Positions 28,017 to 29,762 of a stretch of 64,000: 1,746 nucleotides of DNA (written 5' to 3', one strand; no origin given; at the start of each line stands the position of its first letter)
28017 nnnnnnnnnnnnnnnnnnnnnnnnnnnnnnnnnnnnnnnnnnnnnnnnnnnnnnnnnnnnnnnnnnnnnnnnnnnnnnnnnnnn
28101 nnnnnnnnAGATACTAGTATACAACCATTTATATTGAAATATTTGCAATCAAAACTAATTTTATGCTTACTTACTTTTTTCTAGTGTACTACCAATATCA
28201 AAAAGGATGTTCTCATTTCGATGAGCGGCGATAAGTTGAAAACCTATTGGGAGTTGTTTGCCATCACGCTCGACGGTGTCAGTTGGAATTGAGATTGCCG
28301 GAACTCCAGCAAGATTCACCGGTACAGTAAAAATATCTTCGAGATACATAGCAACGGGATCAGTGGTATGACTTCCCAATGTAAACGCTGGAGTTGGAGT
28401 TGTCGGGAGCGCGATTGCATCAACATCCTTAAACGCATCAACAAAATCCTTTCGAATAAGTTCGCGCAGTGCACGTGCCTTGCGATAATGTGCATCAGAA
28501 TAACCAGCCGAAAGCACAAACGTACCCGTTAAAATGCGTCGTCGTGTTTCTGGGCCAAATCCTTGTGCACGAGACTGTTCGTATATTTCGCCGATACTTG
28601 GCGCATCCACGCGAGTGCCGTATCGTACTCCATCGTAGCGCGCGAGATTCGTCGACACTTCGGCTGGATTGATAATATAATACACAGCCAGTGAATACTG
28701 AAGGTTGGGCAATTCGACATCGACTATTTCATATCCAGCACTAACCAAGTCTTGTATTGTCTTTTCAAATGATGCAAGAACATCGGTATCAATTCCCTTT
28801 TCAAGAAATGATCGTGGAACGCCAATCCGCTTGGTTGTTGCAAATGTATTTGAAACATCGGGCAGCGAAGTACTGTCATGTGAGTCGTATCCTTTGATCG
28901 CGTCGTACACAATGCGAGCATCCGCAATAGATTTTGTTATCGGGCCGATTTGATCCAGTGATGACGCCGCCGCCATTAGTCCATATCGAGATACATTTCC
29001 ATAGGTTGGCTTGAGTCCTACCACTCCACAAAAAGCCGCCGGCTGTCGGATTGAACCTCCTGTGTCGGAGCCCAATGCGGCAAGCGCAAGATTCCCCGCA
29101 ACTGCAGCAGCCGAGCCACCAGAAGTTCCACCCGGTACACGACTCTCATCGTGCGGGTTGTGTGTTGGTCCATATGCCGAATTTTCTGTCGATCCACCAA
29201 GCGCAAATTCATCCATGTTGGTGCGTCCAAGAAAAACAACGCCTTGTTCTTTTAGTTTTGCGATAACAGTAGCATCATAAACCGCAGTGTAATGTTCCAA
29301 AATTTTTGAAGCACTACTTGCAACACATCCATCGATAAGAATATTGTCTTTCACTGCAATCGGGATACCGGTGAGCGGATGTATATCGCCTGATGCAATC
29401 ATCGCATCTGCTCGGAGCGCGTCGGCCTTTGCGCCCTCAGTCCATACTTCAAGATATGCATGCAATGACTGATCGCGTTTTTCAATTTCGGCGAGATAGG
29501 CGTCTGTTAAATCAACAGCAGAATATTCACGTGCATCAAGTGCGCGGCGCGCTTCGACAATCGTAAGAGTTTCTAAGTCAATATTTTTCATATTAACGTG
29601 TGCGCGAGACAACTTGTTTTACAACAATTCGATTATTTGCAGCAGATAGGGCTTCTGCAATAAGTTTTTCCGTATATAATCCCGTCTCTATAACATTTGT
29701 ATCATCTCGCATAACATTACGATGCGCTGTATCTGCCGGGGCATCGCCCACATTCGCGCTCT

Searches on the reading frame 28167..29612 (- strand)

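Call 72: search_protein_families(library=pfam, proteins=[window:28167-29612:-], max_evalue=0.001)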
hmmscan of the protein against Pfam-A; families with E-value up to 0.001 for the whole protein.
window:28167-29612:- (481 aa): 1 family
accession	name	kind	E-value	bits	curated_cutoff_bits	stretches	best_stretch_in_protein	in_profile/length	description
PF01425.27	Amidase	-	8.7e-143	477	27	1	34-469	1-443/445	Amidase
